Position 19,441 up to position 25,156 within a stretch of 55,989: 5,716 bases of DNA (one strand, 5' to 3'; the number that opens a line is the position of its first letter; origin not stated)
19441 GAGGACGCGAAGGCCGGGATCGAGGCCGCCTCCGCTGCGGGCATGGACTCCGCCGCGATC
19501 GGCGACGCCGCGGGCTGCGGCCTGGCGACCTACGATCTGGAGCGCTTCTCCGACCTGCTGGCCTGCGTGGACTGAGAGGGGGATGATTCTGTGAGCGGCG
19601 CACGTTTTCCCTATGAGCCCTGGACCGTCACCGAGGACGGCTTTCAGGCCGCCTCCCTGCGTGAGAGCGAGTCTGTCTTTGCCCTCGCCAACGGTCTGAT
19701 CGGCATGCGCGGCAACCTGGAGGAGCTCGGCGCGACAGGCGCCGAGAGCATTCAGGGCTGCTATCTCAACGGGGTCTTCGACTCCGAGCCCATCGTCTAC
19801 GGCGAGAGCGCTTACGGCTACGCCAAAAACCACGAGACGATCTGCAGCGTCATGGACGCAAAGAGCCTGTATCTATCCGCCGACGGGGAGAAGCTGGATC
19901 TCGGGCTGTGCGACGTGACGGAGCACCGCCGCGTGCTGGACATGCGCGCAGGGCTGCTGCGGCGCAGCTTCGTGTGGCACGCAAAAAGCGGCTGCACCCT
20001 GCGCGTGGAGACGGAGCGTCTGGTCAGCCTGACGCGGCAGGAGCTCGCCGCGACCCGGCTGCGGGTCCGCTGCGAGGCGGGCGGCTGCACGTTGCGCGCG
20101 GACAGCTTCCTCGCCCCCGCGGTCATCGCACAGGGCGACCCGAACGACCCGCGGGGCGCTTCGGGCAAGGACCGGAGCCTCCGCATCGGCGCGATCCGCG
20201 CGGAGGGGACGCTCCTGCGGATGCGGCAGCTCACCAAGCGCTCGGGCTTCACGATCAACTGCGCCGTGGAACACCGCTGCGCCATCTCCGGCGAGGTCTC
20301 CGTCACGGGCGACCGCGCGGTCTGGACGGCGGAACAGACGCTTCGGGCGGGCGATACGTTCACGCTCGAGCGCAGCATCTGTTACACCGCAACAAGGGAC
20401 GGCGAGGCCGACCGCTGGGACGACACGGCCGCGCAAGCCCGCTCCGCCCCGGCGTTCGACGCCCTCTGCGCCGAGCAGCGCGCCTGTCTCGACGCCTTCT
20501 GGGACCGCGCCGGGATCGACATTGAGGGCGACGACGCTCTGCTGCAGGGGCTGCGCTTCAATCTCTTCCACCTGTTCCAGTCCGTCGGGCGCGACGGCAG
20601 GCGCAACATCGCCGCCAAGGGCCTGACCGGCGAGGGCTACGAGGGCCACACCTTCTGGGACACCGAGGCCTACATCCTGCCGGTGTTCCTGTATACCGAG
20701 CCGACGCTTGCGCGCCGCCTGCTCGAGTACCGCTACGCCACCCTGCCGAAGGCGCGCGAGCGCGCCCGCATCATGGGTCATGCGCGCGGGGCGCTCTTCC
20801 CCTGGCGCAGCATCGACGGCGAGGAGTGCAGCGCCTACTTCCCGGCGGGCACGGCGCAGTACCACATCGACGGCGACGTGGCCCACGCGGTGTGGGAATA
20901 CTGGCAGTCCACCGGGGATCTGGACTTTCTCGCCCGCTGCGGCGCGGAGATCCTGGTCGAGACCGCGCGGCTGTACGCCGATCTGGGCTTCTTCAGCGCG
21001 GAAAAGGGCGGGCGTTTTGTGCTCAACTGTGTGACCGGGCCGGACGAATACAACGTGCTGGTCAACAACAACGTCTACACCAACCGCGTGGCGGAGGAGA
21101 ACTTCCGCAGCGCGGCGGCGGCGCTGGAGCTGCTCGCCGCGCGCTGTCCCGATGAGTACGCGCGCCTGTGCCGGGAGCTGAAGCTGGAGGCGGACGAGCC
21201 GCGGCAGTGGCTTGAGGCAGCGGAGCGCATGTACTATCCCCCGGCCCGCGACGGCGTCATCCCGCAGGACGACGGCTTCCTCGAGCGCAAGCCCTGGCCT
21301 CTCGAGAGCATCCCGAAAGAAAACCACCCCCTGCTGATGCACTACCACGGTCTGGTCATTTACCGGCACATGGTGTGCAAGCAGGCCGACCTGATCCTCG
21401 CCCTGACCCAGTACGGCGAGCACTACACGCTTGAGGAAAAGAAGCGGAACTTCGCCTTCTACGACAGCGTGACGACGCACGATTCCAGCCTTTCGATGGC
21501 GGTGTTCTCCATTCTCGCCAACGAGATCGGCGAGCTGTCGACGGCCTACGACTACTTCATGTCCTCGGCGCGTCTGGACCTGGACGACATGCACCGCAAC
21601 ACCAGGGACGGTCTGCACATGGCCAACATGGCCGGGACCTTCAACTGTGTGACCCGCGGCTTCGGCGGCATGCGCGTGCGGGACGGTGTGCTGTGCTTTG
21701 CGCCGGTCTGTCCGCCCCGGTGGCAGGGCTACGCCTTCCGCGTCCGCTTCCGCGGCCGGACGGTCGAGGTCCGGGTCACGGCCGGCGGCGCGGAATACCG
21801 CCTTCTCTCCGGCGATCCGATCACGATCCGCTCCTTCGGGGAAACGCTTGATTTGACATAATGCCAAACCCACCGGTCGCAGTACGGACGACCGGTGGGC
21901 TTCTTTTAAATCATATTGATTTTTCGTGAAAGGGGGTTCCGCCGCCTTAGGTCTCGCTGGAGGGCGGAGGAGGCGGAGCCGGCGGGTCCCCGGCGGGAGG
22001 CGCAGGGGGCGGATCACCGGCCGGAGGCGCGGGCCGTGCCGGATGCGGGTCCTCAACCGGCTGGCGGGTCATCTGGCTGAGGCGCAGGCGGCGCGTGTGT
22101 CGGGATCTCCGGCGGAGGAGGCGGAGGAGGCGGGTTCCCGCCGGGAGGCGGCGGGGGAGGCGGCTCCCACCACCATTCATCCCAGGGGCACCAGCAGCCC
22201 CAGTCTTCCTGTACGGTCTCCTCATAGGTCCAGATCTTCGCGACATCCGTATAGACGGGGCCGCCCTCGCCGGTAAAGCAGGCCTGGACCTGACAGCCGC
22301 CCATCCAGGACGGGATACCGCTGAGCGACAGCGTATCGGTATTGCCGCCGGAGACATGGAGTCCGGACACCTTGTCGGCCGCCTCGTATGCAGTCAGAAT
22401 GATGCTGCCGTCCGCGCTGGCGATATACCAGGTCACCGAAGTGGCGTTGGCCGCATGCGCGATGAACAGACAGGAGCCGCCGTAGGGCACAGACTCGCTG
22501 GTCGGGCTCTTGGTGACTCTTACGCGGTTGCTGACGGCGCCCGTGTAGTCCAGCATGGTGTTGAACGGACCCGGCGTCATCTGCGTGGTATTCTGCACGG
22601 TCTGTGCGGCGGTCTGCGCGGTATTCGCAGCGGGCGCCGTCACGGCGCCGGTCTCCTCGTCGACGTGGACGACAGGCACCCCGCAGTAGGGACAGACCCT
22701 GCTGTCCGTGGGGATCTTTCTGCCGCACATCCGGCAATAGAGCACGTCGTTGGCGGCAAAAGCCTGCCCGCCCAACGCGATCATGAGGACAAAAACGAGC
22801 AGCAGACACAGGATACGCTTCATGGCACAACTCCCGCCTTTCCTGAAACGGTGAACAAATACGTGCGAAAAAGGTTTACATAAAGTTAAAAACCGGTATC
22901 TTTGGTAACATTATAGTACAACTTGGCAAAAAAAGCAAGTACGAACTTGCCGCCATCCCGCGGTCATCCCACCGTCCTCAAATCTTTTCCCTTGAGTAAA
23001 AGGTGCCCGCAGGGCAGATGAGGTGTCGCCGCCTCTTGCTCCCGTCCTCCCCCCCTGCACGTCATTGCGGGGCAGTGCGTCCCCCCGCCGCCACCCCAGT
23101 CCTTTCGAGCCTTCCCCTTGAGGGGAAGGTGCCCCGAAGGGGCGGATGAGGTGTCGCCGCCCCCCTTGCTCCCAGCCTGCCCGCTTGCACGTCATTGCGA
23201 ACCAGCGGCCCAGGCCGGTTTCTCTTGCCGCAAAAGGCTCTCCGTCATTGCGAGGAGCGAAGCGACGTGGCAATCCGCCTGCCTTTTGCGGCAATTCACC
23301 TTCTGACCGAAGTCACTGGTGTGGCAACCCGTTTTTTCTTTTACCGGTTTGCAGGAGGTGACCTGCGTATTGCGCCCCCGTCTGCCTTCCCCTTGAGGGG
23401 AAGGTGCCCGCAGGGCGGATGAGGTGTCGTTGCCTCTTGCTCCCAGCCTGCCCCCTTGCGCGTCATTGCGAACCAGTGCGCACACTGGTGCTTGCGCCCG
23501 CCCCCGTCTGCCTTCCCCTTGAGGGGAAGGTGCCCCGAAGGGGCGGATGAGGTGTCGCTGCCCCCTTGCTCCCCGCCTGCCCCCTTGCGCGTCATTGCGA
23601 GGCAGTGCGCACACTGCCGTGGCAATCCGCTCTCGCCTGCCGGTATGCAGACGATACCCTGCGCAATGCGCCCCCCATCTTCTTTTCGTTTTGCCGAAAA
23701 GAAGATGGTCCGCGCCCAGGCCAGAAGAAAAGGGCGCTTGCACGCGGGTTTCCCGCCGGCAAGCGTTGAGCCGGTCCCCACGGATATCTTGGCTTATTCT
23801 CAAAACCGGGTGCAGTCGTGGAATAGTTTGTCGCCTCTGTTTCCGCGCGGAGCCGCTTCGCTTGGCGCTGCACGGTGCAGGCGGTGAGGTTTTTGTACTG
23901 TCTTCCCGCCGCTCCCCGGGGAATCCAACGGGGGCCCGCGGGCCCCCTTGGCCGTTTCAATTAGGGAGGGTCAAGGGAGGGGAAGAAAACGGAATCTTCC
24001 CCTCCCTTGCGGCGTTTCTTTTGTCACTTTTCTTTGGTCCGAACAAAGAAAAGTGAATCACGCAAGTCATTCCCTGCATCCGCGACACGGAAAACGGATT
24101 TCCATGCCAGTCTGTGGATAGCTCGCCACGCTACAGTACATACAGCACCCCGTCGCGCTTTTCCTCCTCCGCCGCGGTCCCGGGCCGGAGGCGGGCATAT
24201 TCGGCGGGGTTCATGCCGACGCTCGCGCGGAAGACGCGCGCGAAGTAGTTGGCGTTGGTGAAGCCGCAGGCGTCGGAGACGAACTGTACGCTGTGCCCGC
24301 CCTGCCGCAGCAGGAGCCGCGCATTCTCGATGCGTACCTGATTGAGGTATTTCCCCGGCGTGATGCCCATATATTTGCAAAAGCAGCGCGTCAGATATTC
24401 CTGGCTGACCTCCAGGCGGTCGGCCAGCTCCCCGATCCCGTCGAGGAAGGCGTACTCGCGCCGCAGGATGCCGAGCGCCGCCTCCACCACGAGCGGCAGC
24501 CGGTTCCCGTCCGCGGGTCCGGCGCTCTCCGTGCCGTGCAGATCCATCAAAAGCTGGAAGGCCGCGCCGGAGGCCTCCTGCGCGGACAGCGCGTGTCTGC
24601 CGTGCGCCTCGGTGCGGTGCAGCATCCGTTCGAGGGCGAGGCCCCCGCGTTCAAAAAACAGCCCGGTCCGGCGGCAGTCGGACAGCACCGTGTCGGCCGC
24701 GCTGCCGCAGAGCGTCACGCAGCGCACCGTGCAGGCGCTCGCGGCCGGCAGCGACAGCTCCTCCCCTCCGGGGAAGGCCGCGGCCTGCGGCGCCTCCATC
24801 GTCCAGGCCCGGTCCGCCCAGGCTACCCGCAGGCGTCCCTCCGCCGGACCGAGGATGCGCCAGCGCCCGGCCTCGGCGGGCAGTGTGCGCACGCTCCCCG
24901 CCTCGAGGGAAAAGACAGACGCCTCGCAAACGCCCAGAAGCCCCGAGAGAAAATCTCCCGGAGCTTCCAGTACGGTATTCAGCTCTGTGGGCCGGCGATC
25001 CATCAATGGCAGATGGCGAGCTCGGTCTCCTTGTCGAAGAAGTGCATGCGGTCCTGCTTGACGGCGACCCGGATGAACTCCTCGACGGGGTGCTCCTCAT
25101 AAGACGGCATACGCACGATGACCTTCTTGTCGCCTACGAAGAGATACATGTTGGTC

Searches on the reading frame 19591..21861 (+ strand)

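Call 5: search_protein_families(library=pfam, proteins=[window:19591-21861:+], max_evalue=0.01)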
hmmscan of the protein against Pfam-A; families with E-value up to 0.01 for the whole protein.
window:19591-21861:+ (756 aa): 3 families
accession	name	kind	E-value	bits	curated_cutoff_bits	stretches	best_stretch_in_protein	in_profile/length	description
PF03632.21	Glyco_hydro_65m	-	9.6e-115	383.9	27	1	322-684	1-370/371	Glycosyl hydrolase family 65 central catalytic domain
PF03636.21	Glyco_hydro_65N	-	2.5e-52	178.3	26.6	1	14-269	1-233/233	Glycosyl hydrolase family 65, N-terminal domain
PF03633.20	Glyco_hydro_65C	-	4.3e-22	78.1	22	1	694-755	1-62/62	Glycosyl hydrolase family 65, C-terminal domain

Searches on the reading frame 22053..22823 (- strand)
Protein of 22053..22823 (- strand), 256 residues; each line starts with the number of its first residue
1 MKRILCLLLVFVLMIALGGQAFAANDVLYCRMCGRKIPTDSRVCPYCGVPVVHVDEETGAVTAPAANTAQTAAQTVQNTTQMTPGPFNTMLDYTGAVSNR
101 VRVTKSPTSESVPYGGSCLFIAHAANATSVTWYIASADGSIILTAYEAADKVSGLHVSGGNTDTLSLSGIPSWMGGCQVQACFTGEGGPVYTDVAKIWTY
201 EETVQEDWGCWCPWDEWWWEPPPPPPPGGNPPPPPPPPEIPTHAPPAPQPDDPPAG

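Call 5: search_protein_families(library=pfam, proteins=[window:22053-22823:-], max_evalue=0.01)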
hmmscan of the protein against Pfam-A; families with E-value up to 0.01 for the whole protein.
window:22053-22823:- (256 aa): 6 families
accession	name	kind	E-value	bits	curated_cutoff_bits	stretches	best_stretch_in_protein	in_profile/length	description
PF13240.11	Zn_Ribbon_1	-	1.5e-05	25.1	25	1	29-48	1-20/23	zinc-ribbon domain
PF10571.15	UPF0547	-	3.5e-05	24.3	29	1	30-48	3-21/26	Uncharacterised protein family UPF0547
PF17032.10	Zn_ribbon_15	-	0.00059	21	28.9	1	20-48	45-73/73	zinc-ribbon family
PF12773.13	DZR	-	0.00076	20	27.3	1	30-50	1-21/45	Double zinc ribbon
PF13248.11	Zn_ribbon_3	-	0.0026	17.6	27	1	29-49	4-24/26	zinc-ribbon domain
PF18912.6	DZR_2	-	0.0079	16.5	27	0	24-52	18-47/56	Double zinc ribbon domain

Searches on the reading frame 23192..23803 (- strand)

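Call 6: search_protein_families(library=pfam, proteins=[window:23192-23803:-], max_evalue=10)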
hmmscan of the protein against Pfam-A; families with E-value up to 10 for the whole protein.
window:23192-23803:- (203 aa): 1 family
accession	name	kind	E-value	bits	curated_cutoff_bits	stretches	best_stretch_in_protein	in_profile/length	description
PF10659.14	Trypan_glycop_C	-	0.0041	17.9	21.4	1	136-186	40-90/104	Trypanosome variant surface glycoprotein C-terminal domain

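Call 76: search_protein_families(library=pfam, proteins=[window:23192-23803:-], max_evalue=0.0001)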
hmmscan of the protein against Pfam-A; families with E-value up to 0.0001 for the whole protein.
window:23192-23803:- (203 aa): 0 families

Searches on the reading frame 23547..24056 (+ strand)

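Call 6: search_protein_families(library=pfam, proteins=[window:23547-24056:+], max_evalue=10)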
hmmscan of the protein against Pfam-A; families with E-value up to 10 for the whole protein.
window:23547-24056:+ (169 aa): 1 family
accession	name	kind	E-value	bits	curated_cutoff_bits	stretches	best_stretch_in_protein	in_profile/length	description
PF06596.16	PsbX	-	0.4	11.2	25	1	152-164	3-15/38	Photosystem II reaction centre X protein (PsbX)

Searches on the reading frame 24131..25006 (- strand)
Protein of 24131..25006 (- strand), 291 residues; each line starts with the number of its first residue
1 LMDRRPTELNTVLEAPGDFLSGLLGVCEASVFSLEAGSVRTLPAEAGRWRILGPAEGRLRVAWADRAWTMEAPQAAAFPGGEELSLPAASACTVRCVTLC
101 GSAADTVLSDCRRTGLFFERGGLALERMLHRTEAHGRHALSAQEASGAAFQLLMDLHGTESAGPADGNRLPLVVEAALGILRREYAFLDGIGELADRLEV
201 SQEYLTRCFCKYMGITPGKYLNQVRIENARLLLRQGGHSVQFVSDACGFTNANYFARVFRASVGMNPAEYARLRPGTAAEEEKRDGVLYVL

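Call 5: search_protein_families(library=pfam, proteins=[window:24131-25006:-], max_evalue=0.01)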
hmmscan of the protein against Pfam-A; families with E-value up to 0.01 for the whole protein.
window:24131-25006:- (291 aa): 2 families
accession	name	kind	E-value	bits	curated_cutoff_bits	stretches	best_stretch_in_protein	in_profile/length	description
PF12833.13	HTH_18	-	2.1e-21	76.4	33.6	1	194-272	1-79/80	Helix-turn-helix domain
PF00165.29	HTH_AraC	-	7e-13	48.8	26.6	2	191-222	11-42/42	Bacterial regulatory helix-turn-helix proteins, AraC family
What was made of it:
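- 24131..25006 (-): AraC-family regulator, co-directional with msmK. Pfam HTH_18 / HTH_AraC (call 5).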
